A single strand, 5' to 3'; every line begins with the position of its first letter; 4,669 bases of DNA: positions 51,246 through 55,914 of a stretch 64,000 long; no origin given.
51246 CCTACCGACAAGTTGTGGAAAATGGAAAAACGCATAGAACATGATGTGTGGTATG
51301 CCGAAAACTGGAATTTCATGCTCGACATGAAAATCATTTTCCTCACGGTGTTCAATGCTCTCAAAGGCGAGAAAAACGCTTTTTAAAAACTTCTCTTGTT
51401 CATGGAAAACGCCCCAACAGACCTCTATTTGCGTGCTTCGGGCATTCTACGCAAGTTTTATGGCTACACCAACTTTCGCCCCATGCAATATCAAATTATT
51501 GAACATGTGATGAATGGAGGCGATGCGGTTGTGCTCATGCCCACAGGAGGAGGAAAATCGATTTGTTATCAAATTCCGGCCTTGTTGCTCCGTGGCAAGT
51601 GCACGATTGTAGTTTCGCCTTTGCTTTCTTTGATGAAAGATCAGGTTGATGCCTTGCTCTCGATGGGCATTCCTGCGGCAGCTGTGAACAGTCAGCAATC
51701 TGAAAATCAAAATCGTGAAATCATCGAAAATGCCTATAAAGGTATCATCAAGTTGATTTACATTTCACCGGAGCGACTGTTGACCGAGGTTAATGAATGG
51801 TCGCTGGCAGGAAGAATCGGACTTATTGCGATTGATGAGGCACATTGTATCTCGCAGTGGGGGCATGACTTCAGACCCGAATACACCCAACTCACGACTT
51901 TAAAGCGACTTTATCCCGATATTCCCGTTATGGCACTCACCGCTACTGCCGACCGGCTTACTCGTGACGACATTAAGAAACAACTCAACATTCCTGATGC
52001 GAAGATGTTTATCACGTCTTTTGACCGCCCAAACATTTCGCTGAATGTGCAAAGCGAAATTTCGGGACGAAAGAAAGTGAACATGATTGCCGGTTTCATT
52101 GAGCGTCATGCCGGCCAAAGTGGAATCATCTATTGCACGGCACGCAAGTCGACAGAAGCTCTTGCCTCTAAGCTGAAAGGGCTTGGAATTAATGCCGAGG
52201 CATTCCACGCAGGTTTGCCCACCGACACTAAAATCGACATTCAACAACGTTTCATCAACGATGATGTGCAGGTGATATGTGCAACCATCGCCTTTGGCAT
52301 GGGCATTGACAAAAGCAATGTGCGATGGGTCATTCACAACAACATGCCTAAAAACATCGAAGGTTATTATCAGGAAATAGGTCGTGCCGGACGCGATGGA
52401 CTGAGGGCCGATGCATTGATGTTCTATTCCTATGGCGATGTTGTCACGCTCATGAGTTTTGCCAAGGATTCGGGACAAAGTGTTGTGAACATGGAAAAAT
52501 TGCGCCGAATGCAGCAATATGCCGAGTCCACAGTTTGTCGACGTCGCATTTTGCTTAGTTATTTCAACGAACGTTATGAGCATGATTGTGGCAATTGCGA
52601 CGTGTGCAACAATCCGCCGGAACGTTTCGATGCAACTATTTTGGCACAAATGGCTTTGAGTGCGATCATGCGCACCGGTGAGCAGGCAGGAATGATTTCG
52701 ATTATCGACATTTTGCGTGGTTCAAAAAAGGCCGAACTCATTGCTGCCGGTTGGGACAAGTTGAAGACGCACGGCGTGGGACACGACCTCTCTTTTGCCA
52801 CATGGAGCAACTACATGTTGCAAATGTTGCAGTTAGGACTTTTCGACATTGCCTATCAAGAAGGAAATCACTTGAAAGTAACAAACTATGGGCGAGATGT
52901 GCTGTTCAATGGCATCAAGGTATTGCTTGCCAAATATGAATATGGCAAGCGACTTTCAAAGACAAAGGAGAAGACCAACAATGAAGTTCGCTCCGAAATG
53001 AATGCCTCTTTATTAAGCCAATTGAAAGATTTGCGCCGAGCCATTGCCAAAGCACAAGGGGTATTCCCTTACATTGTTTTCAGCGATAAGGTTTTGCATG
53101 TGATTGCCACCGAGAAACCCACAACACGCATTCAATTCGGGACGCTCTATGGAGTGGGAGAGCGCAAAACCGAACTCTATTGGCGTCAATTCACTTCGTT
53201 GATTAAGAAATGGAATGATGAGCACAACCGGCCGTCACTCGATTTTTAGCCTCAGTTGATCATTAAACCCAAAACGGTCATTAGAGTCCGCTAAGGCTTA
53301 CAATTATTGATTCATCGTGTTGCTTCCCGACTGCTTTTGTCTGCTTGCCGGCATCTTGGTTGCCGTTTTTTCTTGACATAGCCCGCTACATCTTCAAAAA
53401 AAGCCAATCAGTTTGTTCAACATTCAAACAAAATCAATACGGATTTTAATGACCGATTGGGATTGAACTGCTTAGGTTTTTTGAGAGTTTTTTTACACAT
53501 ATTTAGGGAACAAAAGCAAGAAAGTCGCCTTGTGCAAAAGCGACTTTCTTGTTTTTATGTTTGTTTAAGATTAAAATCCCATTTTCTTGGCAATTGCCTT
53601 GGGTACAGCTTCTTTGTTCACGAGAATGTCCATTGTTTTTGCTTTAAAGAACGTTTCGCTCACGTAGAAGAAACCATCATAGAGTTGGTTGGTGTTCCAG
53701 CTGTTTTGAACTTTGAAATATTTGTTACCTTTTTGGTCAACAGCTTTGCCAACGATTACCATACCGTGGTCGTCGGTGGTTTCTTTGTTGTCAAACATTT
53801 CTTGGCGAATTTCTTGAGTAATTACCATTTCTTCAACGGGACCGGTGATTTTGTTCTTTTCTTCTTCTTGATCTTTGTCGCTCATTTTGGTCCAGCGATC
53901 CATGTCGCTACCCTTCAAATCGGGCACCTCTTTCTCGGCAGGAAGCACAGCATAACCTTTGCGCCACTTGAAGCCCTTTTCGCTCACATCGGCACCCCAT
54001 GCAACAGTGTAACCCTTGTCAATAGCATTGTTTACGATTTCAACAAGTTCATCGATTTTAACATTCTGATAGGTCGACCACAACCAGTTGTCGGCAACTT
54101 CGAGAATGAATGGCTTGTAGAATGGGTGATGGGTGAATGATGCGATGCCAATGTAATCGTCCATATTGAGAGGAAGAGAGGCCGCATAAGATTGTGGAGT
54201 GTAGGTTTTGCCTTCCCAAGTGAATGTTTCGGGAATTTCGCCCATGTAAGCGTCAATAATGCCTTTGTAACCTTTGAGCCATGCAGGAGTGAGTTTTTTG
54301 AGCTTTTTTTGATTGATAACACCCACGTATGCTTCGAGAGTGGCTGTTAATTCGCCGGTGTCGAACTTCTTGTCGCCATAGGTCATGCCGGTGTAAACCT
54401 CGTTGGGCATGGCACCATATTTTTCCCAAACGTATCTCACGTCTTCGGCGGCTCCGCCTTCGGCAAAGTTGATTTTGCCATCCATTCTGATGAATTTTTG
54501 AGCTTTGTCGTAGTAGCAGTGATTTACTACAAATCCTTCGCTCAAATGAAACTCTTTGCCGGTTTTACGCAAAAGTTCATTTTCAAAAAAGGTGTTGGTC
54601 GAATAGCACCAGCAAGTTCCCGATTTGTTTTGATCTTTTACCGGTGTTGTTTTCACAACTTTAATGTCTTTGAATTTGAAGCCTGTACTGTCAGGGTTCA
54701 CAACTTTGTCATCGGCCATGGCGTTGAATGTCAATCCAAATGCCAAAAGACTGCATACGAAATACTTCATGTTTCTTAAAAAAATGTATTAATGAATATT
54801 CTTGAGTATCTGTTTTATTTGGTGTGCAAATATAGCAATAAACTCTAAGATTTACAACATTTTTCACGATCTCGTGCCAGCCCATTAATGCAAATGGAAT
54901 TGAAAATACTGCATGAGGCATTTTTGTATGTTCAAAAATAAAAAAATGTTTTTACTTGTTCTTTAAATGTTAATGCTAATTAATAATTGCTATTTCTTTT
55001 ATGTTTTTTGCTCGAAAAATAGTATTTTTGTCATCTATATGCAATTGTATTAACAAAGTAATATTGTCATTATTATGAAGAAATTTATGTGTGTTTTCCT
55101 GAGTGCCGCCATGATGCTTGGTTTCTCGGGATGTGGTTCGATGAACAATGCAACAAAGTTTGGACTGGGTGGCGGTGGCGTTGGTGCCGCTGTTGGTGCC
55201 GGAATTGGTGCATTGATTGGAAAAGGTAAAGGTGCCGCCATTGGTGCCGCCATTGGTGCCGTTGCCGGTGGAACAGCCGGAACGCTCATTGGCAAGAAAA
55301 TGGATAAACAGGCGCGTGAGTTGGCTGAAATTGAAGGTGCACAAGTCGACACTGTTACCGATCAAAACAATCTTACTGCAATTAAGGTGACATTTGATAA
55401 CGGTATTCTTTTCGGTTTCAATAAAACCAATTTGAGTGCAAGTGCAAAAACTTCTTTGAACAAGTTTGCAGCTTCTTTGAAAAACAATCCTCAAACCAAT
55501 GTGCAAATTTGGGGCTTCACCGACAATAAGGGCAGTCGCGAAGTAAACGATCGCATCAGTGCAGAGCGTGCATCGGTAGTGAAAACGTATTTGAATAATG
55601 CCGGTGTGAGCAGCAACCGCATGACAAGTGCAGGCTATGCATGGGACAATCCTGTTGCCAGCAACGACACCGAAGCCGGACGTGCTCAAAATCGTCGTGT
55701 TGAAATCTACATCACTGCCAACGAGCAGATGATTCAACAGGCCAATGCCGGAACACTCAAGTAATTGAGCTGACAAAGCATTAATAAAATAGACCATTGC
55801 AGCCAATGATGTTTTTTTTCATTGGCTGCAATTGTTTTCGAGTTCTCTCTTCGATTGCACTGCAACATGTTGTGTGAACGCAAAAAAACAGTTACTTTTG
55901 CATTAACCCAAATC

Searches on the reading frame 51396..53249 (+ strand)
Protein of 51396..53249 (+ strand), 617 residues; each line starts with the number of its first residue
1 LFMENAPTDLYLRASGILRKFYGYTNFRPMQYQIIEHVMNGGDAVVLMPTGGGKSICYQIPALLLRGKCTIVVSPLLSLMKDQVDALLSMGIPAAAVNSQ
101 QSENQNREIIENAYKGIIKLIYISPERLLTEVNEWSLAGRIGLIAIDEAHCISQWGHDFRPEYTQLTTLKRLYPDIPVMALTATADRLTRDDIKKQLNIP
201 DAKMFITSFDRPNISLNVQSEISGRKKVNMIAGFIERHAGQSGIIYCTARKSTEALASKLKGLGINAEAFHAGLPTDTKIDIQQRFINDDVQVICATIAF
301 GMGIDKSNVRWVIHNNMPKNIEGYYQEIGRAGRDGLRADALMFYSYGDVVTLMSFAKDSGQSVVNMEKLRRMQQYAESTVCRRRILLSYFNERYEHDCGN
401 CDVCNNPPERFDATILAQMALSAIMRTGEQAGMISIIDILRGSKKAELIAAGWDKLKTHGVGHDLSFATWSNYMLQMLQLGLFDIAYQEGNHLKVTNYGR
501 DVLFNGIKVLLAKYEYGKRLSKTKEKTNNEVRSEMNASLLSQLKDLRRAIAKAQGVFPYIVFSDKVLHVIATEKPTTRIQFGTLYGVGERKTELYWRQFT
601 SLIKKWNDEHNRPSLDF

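Call 12: search_protein_families(library=pfam, proteins=[window:51396-53249:+])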
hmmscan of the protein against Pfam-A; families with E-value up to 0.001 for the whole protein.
window:51396-53249:+ (617 aa): 6 families
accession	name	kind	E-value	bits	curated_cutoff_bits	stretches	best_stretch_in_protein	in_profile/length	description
PF00270.35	DEAD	-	1.8e-28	99.8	26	1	28-187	1-162/167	DEAD/DEAH box helicase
PF09382.16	RQC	-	1.6e-25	89.6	23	1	407-514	1-108/114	RQC domain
PF00271.37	Helicase_C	-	2.3e-22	79.8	23.5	1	227-335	2-110/110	Helicase conserved C-terminal domain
PF16124.10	RecQ_Zn_bind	-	6e-17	62.6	25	1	346-405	1-66/66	RecQ zinc-binding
PF00570.28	HRDC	-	2.4e-14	53.4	23.8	1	538-603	3-68/68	HRDC domain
PF04851.21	ResIII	-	1.8e-06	28.4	22.5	1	26-186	3-163/164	Type III restriction enzyme, res subunit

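Call 13: find_encoding_contigs(protein=window:51396-53249:+, flank=3000, max_places=10)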
Protein window:51396-53249:+ (617 aa): no gene with exactly this product is on record in the collection.

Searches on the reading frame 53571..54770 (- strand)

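Call 12: search_protein_families(library=pfam, proteins=[window:53571-54770:-])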
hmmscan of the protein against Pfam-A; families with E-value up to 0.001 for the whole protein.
window:53571-54770:- (399 aa): 2 families
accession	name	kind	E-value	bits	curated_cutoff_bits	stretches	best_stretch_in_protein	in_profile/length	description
PF03051.21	Peptidase_C1_2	-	1.3e-19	70.7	22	2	324-396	350-423/438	Peptidase C1-like family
PF00112.29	Peptidase_C1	-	8.6e-13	49.3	20.7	2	39-110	12-73/220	Papain family cysteine protease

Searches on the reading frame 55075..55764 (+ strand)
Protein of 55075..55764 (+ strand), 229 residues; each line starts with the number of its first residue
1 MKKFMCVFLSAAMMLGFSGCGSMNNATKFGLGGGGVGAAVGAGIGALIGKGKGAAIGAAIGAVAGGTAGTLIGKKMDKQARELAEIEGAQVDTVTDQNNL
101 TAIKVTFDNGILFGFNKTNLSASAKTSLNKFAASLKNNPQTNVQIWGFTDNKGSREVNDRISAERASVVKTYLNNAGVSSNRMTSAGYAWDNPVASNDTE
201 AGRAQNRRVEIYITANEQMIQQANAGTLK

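Call 100: search_protein_families(library=pfam, proteins=[window:55075-55764:+], max_evalue=0.00001)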
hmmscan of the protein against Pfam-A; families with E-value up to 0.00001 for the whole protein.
window:55075-55764:+ (229 aa): 3 families
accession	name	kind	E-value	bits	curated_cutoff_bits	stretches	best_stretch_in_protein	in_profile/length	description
PF00691.25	OmpA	-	8.4e-23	81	27.2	1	112-207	1-98/98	OmpA family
PF13488.11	Gly-zipper_Omp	-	1.8e-08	34.6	25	1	33-79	2-45/46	Glycine zipper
PF13441.11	Gly-zipper_YMGG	-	6.3e-07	29.4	28.9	1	31-69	4-43/45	YMGG-like Gly-zipper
